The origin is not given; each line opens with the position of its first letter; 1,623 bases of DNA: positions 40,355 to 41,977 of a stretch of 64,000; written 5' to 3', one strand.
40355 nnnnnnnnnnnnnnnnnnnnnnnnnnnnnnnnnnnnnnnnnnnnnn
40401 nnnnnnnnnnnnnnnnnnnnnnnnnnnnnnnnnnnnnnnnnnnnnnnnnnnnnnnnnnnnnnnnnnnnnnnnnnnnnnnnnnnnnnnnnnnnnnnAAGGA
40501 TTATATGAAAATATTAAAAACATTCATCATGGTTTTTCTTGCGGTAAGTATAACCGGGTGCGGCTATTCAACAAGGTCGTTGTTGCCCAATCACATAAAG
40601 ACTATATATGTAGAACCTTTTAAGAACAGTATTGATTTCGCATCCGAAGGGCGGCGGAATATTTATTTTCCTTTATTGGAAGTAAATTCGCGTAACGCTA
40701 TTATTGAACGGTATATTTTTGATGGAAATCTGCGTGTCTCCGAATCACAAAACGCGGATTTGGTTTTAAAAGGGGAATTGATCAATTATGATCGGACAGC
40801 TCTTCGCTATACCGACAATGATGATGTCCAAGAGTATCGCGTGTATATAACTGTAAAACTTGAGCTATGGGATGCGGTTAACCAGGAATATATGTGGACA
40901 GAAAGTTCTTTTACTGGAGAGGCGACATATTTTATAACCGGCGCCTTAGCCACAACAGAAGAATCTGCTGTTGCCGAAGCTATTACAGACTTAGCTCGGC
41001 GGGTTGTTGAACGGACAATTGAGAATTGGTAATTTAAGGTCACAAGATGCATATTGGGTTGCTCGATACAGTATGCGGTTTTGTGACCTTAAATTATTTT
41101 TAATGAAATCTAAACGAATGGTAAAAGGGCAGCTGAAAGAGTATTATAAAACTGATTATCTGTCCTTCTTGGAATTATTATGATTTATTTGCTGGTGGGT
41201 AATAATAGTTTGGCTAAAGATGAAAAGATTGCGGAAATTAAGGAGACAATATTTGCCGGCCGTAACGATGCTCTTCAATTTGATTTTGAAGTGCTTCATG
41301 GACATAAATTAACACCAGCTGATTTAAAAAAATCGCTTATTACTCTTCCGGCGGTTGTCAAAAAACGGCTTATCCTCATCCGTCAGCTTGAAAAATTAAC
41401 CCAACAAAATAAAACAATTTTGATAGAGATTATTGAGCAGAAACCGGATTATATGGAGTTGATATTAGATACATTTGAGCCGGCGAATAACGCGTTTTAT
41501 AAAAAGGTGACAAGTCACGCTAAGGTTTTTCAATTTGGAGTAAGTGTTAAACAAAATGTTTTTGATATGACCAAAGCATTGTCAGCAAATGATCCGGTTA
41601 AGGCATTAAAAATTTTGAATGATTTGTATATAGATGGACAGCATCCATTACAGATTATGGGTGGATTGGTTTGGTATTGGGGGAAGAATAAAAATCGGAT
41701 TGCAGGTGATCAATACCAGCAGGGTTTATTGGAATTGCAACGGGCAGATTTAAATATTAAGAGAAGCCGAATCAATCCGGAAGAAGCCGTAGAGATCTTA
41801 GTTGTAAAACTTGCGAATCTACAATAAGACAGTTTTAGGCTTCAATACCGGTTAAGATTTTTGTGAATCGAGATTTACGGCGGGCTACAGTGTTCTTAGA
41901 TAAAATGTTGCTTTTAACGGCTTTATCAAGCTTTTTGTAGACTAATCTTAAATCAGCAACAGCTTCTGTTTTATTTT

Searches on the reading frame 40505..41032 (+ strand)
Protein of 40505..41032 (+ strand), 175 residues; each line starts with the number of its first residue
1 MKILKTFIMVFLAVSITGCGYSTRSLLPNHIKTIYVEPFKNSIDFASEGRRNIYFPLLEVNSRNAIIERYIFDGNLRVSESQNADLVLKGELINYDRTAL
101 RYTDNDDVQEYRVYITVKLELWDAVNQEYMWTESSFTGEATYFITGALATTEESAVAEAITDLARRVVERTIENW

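Call 14: search_protein_families(library=pfam, proteins=[window:40505-41032:+])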
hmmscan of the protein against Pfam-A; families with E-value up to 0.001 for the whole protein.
window:40505-41032:+ (175 aa): 1 family
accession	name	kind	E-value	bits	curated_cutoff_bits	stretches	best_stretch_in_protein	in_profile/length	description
PF04390.17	LptE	-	1.8e-12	48.4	23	1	31-170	1-117/118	Lipopolysaccharide-assembly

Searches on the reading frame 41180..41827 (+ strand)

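Call 14: search_protein_families(library=pfam, proteins=[window:41180-41827:+])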
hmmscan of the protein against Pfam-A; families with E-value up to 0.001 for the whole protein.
window:41180-41827:+ (215 aa): 1 family
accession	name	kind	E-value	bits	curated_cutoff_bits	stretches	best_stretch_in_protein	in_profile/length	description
PF21694.2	DNA_pol3_delta_C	-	5.4e-11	43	27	1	125-163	2-40/121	DNA polymerase III delta subunit, C-terminal domain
